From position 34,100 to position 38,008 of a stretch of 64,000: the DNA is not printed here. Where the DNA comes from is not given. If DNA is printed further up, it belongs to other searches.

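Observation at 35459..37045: VirB4 ATPase split at its Walker-A motif by a 529-aa intein with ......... homing endonuclease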

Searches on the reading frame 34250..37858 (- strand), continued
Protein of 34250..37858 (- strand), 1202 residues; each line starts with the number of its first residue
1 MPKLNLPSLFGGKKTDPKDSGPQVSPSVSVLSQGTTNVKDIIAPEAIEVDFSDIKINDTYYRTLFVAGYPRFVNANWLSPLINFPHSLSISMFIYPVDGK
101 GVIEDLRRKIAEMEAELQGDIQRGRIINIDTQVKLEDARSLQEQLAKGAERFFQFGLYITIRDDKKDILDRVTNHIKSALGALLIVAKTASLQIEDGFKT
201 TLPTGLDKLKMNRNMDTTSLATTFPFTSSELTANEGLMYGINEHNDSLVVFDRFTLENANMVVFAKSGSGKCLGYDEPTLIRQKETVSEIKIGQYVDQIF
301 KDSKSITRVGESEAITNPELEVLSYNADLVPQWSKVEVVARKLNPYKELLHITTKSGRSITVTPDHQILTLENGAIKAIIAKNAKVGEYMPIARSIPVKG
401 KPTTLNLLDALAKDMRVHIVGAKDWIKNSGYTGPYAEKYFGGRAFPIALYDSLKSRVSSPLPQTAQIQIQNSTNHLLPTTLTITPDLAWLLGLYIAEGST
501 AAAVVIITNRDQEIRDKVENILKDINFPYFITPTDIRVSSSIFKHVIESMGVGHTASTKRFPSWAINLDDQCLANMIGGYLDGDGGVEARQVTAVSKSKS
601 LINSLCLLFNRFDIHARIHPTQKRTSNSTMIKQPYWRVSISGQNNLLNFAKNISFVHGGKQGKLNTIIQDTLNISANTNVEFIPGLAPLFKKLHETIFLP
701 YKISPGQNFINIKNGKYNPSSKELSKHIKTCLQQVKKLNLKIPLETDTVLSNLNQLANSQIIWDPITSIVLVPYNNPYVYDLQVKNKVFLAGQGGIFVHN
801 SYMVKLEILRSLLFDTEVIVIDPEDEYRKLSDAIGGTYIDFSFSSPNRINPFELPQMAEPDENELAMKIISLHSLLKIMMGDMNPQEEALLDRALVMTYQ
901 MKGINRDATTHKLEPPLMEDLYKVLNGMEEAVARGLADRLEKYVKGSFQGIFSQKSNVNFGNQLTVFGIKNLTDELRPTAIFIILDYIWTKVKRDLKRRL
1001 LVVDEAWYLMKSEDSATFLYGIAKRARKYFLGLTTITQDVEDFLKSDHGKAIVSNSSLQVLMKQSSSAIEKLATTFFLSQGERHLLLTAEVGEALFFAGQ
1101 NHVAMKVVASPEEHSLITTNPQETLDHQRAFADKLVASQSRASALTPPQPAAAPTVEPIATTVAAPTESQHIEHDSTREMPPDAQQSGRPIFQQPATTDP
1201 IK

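Call 57: find_related_loci(query=P0018, collection=genome_contigs, flank=4000)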
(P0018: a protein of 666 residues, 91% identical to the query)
Query P0018 (666 aa) in genome_contigs; peptide patterns used: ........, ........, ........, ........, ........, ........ (x = any residue, [..] = any of these).
487 stretches matched a pattern; 455 encode a relative of the query (tblastn E <= 1e-3); the best 80 are kept; 80 distinct loci.
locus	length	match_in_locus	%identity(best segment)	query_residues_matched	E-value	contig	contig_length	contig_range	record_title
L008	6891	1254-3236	92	1-657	0e+0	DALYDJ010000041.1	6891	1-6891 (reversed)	MAG TPA_asm: Candidatus Woesebacteria bacterium isolate CTOTU14224 NODE_2985_length_6891_cov_2.848596, whole genome shot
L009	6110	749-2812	89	1-658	0e+0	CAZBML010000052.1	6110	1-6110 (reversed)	MAG TPA_asm: uncultured Pseudomonadales bacterium isolate SRP278252_co2_164 genome assembly, contig: NODE_27744_length_6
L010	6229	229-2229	92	1-658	0e+0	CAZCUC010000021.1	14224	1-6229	MAG TPA_asm: uncultured Pseudomonadales bacterium isolate SRP286056_co1_428 genome assembly, contig: NODE_5324_length_14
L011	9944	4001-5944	92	4-645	0e+0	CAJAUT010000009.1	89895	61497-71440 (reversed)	uncultured bacterium isolate Loc080925-6m_bin-0061 genome assembly, contig: bin-0061:09/34, whole genome shotgun sequenc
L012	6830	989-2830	93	1-614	0e+0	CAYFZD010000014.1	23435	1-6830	MAG TPA_asm: uncultured Pseudomonadales bacterium isolate ERP113451_co1_113 genome assembly, contig: NODE_2472_length_23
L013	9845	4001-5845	92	1-619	0e+0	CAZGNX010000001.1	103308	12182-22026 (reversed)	MAG TPA_asm: uncultured Pseudomonadales bacterium isolate SRP192515_co1_89 genome assembly, contig: NODE_109_length_1033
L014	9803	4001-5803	94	4-604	0e+0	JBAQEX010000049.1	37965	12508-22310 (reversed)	MAG: Microgenomates group bacterium isolate MFD12003_ilm_asm_bin69 k127_113966, whole genome shotgun sequence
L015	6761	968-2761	92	4-601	0e+0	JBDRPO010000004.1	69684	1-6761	MAG: bacterium isolate MEGAHIT-group-2.121 k141_1105840, whole genome shotgun sequence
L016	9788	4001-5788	89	4-599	0e+0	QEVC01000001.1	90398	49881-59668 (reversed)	MAG: Candidatus Microgenomates bacterium isolate GWF J3_scaffold_191, whole genome shotgun sequence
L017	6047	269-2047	89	4-596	0e+0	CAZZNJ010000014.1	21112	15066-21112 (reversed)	MAG TPA_asm: uncultured Pseudomonadales bacterium isolate SRP170004_co1_572 genome assembly, contig: NODE_3835_length_21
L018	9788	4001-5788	88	4-599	0e+0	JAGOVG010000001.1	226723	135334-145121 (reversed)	Candidatus Woesebacteria bacterium isolate Gw_Eff_bin_546 Gw_Eff_34_length_226723_cov_8.811360, whole genome shotgun seq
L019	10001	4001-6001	80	4-653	0e+0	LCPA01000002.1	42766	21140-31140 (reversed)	MAG: Microgenomates group bacterium GW2011_GWF2_47_9 UY18_C0002, whole genome shotgun sequence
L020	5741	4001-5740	88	4-578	0e+0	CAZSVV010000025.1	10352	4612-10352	MAG TPA_asm: uncultured Pseudomonadales bacterium isolate SRP219642_co6_386 genome assembly, contig: NODE_6306_length_10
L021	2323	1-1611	92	62-598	0e+0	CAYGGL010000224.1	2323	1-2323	MAG TPA_asm: uncultured Acidimicrobiaceae bacterium isolate ERP113451_co1_84 genome assembly, contig: NODE_82177_length_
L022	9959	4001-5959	83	4-650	0e+0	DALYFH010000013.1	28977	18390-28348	MAG TPA_asm: Candidatus Woesebacteria bacterium isolate CTOTU14276 NODE_284_length_28977_cov_4.605871, whole genome shot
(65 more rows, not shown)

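Call 58: find_homologous_proteins(query=P0018, max_evalue=1e-30)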
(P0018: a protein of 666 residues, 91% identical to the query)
Query P0018 (666 aa): 8000 proteins with E <= 1e-30 among 8000 candidates; the best 120 are listed.
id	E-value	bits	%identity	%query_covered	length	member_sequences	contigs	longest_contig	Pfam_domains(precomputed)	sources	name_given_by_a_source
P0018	0.0e+0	1477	100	100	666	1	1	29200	PF19044.7,PF01935.24,PF12846.14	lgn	-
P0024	0.0e+0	1427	98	98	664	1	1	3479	PF19044.7,PF01935.24,PF12846.14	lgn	-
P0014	0.0e+0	1356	92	99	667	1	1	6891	PF19044.7,PF01935.24,PF12846.14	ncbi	-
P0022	0.0e+0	1355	92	99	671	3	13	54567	PF19044.7,PF01935.24,PF12846.14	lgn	-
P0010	0.0e+0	1352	93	99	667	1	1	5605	PF19044.7,PF01935.24,PF12846.14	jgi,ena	-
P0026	0.0e+0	1335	92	99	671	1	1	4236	PF19044.7,PF01935.24,PF12846.14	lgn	-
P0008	0.0e+0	1333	91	99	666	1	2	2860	PF19044.7,PF01935.24,PF12846.14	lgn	-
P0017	0.0e+0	1331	90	99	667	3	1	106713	PF19044.7,PF01935.24,PF12846.14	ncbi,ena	-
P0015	0.0e+0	1330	89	99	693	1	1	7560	PF19044.7,PF01935.24,PF12846.14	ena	-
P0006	0.0e+0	1330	92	99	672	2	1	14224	PF19044.7,PF01935.24,PF12846.14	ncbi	-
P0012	0.0e+0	1329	89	99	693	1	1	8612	PF19044.7,PF01935.24,PF12846.14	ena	-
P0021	0.0e+0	1328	91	100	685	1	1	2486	PF19044.7,PF01935.24,PF12846.14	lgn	-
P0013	0.0e+0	1328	89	99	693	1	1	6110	PF19044.7,PF01935.24,PF12846.14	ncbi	-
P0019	0.0e+0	1328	91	100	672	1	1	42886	PF19044.7,PF01935.24,PF12846.14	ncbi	-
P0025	0.0e+0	1327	91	100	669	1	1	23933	PF19044.7,PF01935.24,PF12846.14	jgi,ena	-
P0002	0.0e+0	1159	-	-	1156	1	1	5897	PF19044.7,PF14528.12,PF12846.14,PF14890.12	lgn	-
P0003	0.0e+0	1147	-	-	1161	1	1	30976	PF19044.7,PF14528.12,PF12846.14,PF14890.12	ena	-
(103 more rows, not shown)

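Call 66: find_encoding_contigs(protein=P0083, flank=1000, max_places=1)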
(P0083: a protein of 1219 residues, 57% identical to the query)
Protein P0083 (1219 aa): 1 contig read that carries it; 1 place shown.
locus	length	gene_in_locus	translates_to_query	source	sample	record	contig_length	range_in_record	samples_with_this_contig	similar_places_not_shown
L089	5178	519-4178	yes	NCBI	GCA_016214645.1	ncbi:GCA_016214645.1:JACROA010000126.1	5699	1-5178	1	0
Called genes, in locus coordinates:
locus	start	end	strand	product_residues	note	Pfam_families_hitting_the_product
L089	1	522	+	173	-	?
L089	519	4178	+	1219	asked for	PF14890:Intein_splicing, PF14528:LAGLIDADG_3, PF01935:DUF87 (faint), PF19044:P-loop_TraG, PF12846:AAA_10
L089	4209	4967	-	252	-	PF20803:PaaX_M, PF08223:PaaX_C (weak)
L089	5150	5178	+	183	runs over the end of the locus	?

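Call 67: find_encoding_contigs(protein=P0092, flank=1000, max_places=1)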
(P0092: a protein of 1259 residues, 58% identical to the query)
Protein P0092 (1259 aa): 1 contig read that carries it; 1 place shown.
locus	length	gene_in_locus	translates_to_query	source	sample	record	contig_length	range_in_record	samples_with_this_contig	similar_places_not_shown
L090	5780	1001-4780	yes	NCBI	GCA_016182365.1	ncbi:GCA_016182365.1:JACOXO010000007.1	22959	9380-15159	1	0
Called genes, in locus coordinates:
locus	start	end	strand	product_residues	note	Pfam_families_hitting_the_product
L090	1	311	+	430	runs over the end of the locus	PF12666:PrgI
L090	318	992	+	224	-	PF26593:TraC-like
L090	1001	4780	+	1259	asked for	PF12846:AAA_10 (faint), PF14890:Intein_splicing, PF14528:LAGLIDADG_3, PF19044:P-loop_TraG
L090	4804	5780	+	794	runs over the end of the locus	PF01551:Peptidase_M23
